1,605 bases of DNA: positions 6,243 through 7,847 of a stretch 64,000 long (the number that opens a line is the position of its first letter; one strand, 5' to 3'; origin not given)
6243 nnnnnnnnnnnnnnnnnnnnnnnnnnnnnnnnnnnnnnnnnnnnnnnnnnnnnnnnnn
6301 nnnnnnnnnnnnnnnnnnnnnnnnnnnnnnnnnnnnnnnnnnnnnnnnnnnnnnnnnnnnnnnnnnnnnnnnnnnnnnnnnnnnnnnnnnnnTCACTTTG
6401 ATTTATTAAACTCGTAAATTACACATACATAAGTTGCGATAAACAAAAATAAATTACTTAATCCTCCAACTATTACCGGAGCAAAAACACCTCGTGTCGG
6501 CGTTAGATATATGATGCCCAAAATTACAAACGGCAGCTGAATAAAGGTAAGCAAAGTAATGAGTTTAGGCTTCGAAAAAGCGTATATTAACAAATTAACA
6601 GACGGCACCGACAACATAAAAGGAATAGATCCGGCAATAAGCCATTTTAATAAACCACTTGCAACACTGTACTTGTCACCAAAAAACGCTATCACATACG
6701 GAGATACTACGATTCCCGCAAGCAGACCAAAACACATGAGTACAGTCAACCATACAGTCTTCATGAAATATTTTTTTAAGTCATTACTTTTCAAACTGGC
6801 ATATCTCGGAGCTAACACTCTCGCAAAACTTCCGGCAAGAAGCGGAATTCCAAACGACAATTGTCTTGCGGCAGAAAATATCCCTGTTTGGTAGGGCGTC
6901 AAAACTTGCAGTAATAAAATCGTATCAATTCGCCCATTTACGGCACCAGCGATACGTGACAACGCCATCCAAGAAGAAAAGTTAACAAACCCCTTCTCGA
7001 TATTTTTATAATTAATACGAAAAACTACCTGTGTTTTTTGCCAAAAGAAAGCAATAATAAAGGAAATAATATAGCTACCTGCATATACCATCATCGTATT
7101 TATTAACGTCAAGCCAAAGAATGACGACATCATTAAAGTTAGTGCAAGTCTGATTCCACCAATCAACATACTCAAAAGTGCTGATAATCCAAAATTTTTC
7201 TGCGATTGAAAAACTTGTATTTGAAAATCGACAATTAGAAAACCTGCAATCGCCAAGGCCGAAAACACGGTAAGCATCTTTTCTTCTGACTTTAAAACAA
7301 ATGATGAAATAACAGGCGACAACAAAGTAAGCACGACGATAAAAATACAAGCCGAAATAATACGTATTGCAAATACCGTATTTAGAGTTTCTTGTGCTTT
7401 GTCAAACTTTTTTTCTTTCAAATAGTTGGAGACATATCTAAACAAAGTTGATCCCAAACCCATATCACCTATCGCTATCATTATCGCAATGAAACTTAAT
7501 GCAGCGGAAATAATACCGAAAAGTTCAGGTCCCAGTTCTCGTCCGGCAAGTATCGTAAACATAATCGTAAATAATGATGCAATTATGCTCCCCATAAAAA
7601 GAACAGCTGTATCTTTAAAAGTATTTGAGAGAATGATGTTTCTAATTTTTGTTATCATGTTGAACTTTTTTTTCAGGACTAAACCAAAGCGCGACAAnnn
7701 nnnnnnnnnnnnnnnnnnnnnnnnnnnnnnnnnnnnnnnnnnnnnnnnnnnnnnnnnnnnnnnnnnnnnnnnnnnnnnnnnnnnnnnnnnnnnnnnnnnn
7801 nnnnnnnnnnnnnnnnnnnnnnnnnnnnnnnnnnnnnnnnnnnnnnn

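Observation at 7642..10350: Second giant (902-aa) polytopic membrane protein with a 480-aa extracytoplasmic domain, divergently paired with a YfhO-family gene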

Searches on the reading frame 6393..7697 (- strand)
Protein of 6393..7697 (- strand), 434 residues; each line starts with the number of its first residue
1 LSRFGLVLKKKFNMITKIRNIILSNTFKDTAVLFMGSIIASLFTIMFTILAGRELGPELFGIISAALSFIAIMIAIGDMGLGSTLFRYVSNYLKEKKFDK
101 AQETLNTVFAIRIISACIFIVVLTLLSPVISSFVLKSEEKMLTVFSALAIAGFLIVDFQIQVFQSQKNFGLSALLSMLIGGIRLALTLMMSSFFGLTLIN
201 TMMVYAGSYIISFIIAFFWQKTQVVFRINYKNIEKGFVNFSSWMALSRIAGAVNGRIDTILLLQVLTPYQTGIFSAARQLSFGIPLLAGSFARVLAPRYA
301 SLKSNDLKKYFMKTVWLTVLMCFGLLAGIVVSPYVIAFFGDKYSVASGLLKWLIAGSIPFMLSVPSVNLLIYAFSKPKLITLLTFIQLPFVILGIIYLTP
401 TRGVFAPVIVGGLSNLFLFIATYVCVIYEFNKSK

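Call 4: search_protein_families(library=pfam, proteins=[window:6393-7697:-], max_evalue=0.01)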
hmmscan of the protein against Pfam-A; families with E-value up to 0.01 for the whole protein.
window:6393-7697:- (434 aa): 3 families
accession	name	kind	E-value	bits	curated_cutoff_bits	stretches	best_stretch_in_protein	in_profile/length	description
PF01943.22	Polysacc_synt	-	2.9e-20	73.3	28.2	1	28-301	3-272/274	Polysaccharide biosynthesis protein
PF13440.11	Polysacc_synt_3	-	8.1e-18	65.1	23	1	53-345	4-290/293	Polysaccharide biosynthesis protein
PF01554.23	MatE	-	0.00011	22.3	24.9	1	34-203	3-158/161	MatE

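Call 76: search_protein_families(library=ncbifam, proteins=[window:6393-7697:-], max_evalue=0.001)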
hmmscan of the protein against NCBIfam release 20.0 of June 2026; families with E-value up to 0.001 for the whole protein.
window:6393-7697:- (434 aa): 3 families
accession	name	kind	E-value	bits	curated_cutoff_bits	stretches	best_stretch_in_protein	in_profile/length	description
NF007773.0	PRK10459.1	equivalog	1.2e-11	44.3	273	1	38-428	20-404/492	MOP flippase family protein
NF047674.1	TeichurnBiosyTuaB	equivalog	2.2e-11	43.5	580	1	37-355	19-333/469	teichuronic acid biosynthesis protein TuaB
TIGR02900.1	spore_V_B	equivalog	4.8e-06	25.6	372.3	1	27-231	2-214/488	stage V sporulation protein B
